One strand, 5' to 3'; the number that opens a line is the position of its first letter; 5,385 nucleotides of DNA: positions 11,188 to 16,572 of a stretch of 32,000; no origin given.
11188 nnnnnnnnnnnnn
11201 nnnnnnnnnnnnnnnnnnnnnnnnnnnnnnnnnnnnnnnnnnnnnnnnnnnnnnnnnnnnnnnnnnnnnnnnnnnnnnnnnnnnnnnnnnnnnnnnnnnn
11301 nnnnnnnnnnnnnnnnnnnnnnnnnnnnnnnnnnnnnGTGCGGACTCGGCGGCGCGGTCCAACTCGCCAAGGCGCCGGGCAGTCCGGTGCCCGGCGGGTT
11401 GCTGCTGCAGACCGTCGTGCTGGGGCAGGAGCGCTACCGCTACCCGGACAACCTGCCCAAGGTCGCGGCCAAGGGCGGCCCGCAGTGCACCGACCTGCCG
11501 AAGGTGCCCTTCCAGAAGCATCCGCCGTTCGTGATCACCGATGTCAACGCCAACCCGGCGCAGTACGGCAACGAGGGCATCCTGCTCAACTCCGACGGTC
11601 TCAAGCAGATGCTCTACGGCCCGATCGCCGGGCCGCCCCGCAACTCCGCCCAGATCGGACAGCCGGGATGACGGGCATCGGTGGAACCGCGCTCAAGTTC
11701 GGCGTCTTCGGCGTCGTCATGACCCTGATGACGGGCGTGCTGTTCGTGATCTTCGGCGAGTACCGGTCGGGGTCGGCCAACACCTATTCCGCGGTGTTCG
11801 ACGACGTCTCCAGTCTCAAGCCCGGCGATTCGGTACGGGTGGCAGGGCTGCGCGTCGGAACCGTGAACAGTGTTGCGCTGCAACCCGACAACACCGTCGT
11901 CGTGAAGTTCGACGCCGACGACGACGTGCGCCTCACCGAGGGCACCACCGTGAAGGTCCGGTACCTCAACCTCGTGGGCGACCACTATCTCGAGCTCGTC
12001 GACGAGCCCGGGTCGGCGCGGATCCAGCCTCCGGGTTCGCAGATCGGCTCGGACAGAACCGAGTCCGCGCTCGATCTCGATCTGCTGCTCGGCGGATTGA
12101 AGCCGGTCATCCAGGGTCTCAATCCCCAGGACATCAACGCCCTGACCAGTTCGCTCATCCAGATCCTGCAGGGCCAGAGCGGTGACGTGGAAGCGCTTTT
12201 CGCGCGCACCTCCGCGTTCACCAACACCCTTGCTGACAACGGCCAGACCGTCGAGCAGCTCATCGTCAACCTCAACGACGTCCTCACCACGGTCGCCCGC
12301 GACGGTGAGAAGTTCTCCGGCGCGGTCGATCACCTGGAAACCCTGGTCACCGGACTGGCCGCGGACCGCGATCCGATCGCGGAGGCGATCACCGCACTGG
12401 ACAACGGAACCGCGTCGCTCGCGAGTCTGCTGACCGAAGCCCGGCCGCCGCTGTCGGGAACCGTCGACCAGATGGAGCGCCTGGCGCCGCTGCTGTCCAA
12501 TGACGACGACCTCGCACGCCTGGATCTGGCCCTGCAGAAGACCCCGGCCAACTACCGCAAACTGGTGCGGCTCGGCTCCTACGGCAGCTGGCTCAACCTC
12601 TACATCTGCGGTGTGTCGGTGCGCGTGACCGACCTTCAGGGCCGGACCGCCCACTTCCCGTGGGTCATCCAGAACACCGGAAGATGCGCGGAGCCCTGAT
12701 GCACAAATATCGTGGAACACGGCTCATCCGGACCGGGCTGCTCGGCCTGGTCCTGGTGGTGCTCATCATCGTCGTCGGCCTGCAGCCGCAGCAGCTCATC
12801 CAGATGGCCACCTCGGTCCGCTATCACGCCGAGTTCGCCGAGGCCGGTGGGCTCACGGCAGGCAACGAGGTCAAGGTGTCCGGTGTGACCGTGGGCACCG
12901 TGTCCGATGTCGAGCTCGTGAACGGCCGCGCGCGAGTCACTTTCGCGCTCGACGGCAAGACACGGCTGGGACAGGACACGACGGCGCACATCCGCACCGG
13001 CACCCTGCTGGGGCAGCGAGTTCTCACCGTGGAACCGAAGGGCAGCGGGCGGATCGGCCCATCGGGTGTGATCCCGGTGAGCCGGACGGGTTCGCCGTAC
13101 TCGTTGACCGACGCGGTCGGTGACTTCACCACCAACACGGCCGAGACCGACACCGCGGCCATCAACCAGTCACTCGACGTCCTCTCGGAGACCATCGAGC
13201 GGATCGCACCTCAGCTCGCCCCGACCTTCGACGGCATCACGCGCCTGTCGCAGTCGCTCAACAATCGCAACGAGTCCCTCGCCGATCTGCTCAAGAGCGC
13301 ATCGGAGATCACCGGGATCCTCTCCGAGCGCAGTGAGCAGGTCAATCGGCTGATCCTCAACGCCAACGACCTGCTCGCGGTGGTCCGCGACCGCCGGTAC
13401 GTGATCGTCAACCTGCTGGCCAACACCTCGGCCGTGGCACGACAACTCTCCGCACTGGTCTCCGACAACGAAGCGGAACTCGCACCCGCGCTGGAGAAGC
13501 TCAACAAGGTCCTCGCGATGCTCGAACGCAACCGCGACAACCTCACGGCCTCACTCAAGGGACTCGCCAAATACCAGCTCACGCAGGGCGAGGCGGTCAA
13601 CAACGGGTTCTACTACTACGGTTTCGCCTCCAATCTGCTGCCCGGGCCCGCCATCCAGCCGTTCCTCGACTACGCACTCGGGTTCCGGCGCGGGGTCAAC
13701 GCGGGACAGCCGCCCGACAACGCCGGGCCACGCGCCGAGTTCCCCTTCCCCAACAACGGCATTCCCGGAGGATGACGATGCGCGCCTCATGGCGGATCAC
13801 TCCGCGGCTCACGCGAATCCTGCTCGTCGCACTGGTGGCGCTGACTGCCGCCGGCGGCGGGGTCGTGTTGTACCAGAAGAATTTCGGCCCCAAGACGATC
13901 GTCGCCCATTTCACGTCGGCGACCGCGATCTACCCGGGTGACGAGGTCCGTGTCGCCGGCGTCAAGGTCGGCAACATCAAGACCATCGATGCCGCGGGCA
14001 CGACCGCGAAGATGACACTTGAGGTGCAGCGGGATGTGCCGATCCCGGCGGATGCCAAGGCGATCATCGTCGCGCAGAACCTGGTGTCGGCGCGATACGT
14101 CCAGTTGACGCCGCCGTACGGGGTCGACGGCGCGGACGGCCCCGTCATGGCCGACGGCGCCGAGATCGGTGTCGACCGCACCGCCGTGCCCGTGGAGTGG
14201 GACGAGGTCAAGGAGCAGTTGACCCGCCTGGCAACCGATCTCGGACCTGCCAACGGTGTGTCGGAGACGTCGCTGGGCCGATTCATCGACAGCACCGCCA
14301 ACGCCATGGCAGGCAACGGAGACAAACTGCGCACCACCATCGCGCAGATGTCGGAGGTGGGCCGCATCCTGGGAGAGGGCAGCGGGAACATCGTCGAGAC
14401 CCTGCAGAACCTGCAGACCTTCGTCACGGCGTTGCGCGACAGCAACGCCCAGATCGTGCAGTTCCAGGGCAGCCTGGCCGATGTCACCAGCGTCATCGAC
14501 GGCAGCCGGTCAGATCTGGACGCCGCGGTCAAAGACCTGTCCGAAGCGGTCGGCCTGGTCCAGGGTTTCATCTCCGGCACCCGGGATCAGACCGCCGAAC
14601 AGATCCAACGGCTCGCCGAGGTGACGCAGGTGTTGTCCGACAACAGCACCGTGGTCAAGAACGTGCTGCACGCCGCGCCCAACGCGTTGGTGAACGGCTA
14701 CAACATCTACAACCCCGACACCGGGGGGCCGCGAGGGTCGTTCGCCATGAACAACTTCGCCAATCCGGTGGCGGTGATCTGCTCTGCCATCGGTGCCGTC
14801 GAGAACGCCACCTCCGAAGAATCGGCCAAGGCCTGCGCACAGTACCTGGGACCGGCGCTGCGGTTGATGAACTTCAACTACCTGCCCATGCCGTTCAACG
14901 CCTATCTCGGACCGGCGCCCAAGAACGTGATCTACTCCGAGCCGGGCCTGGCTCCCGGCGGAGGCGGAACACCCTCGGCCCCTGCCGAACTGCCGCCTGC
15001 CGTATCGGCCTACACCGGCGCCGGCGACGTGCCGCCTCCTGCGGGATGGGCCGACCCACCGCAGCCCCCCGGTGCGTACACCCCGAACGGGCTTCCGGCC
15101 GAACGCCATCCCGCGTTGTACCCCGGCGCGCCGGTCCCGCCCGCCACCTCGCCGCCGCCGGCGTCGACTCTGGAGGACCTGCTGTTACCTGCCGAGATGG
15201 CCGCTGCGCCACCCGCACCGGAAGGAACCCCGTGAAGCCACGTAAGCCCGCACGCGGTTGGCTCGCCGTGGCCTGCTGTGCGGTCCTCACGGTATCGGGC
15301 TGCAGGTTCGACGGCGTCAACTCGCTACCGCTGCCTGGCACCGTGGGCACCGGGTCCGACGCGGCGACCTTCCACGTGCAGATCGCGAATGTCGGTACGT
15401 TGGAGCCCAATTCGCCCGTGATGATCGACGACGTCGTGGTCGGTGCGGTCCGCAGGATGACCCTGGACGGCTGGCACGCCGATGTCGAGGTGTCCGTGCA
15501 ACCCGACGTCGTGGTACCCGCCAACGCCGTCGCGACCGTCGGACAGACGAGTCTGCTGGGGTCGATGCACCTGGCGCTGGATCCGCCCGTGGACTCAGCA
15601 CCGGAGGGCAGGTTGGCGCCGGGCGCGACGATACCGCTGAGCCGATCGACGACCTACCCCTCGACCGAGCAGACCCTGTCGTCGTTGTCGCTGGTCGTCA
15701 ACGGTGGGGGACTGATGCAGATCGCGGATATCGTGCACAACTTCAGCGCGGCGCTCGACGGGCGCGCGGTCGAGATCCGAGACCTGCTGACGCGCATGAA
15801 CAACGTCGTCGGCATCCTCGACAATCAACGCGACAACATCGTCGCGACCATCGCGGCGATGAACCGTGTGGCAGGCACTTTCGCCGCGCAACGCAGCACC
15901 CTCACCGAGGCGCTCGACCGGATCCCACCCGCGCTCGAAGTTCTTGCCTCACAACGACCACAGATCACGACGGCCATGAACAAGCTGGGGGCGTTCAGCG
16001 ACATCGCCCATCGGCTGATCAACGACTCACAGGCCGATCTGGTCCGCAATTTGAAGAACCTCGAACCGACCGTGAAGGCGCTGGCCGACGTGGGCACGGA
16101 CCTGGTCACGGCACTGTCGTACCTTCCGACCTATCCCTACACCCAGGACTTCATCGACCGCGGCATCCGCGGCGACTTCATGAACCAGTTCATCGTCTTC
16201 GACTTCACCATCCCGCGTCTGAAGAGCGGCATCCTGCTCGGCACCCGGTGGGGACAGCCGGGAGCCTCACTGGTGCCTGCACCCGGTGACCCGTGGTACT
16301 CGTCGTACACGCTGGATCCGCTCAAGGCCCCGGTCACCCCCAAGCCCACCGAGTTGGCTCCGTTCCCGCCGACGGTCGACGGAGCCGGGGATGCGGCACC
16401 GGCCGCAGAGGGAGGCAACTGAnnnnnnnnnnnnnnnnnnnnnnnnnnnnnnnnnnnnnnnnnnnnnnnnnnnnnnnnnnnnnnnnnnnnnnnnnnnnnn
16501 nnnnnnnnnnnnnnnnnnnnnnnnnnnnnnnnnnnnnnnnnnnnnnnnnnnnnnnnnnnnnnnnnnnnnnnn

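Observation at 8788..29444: Complete Mce importer physically joined to a PadR-centred KstD/KshA steroid-ring module: candidate steroid uptake-catabolism unit distinct from Mce4/KstR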

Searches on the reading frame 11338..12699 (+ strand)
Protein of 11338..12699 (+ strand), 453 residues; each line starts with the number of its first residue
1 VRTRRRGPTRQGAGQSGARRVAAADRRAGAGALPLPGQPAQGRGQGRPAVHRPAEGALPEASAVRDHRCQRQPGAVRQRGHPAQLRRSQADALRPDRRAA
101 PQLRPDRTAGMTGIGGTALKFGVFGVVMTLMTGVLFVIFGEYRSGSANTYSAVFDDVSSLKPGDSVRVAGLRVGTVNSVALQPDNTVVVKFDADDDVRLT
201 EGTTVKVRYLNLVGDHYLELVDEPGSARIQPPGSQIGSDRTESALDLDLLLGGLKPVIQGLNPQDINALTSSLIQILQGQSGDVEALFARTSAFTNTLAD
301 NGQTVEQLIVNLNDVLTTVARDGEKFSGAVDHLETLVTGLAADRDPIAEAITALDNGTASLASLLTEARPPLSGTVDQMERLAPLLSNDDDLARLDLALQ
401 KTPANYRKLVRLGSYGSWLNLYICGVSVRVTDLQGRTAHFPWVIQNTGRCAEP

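Call 4: search_protein_families(library=pfam, proteins=[window:11338-12699:+], max_evalue=0.01)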
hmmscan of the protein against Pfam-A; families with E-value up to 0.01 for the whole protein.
window:11338-12699:+ (453 aa): 2 families
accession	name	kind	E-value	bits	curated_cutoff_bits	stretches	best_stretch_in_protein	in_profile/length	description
PF11887.13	Mce4_CUP1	-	1.1e-25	91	32.6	1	231-387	6-162/222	Cholesterol uptake porter CUP1 of Mce4, putative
PF02470.25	MlaD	-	4.4e-17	62.5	25.1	1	148-221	3-79/81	MlaD protein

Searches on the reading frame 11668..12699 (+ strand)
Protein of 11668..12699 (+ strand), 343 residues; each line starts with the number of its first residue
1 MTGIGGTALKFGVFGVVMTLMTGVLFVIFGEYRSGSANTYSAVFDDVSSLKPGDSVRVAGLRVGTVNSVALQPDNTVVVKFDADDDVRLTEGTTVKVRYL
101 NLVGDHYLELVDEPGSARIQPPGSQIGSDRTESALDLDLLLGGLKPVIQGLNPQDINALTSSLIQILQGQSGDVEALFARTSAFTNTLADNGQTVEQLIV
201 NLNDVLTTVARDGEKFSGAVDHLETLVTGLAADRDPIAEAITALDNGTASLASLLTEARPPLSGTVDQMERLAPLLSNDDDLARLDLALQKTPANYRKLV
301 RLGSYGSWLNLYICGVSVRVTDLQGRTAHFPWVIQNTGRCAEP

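Call 32: search_protein_families(library=ncbifam, proteins=[window:11668-12699:+], max_evalue=0.001)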
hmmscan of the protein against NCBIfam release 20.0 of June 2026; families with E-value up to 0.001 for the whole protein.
window:11668-12699:+ (343 aa): 2 families
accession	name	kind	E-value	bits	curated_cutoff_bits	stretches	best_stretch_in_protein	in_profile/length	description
TIGR00996.1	Mtu_fam_mce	paralog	1.7e-60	204.7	140.5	1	11-293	2-286/291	MCE family protein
TIGR04430.1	OM_asym_MlaD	equivalog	7.8e-17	61.4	135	1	12-142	10-141/146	outer membrane lipid asymmetry maintenance protein MlaD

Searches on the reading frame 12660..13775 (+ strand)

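Call 4: search_protein_families(library=pfam, proteins=[window:12660-13775:+], max_evalue=0.01)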
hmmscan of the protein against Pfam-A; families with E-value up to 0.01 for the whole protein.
window:12660-13775:+ (371 aa): 3 families
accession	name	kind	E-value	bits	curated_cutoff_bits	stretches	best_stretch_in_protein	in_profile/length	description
PF02470.25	MlaD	-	5e-19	68.8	25.1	1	52-126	2-80/81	MlaD protein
PF11887.13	Mce4_CUP1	-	1.6e-10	41.4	32.6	1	131-312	4-185/222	Cholesterol uptake porter CUP1 of Mce4, putative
PF05531.17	NPV_P10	-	0.0078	17.1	29.8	0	164-223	12-67/75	Nucleopolyhedrovirus P10 protein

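Call 32: search_protein_families(library=ncbifam, proteins=[window:12699-13775:+], max_evalue=0.001)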
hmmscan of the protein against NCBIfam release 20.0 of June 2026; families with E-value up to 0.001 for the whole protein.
window:12699-13775:+ (358 aa): 4 families
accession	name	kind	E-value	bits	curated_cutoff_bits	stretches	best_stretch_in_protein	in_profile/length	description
TIGR00996.1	Mtu_fam_mce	paralog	1.3e-59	201.7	140.5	1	12-292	2-288/291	MCE family protein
TIGR04430.1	OM_asym_MlaD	equivalog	8.9e-17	61.2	135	1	14-117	11-118/146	outer membrane lipid asymmetry maintenance protein MlaD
NF047463.1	CllEntPrLepto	equivalog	0.00013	21.6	400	0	10-197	4-202/250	mammalian cell entry protein Mce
NF052320.1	Cbp1_fam_LP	subfamily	0.00075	19.1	90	0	156-249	80-173/286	Cbp1 family collagen-binding glycoprotein adhesin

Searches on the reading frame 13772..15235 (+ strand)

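Call 4: search_protein_families(library=pfam, proteins=[window:13772-15235:+], max_evalue=0.01)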
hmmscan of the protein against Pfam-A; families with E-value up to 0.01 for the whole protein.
window:13772-15235:+ (487 aa): 3 families
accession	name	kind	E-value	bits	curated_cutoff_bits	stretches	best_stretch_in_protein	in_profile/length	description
PF02470.25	MlaD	-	1.8e-18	67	25.1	1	40-115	2-81/81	MlaD protein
PF11887.13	Mce4_CUP1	-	1.4e-14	54.7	32.6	1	126-309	5-182/222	Cholesterol uptake porter CUP1 of Mce4, putative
PF19757.4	DUF6244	-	0.0014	19.5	31.6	1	234-298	9-71/87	Family of unknown function (DUF6244)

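Call 32: search_protein_families(library=ncbifam, proteins=[window:13778-15235:+], max_evalue=0.001)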
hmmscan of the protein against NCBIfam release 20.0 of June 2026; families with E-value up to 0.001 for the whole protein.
window:13778-15235:+ (485 aa): 2 families
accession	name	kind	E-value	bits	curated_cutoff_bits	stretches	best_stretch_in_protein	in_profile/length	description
TIGR00996.1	Mtu_fam_mce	paralog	4.8e-64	216.4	140.5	1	15-304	4-289/291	MCE family protein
TIGR04430.1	OM_asym_MlaD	equivalog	7.8e-17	61.4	135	1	15-137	16-134/146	outer membrane lipid asymmetry maintenance protein MlaD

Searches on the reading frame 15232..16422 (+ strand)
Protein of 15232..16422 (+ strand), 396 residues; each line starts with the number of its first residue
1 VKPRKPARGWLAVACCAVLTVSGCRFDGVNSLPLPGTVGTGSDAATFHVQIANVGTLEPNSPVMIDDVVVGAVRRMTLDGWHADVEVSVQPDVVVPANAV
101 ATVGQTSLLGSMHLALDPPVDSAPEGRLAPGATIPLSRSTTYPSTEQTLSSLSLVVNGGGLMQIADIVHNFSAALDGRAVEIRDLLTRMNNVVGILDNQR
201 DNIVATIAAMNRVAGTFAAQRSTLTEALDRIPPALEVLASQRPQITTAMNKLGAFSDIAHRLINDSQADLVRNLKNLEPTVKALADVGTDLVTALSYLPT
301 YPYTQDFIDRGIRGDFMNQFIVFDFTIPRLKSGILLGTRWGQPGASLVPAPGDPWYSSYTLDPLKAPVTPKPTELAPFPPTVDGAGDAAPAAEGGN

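Call 4: search_protein_families(library=pfam, proteins=[window:15258-16289:+], max_evalue=0.01)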
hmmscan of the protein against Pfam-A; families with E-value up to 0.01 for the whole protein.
window:15258-16289:+ (343 aa): 0 families

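Call 32: search_protein_families(library=ncbifam, proteins=[window:15232-16422:+], max_evalue=0.001)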
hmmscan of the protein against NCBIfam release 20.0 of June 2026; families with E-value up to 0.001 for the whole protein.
window:15232-16422:+ (396 aa): 2 families
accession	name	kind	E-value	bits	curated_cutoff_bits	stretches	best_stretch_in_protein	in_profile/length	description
TIGR00996.1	Mtu_fam_mce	paralog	8.6e-64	215.5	140.5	1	14-302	3-289/291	MCE family protein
TIGR04430.1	OM_asym_MlaD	equivalog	3.1e-11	43.3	135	1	45-134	39-127/146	outer membrane lipid asymmetry maintenance protein MlaD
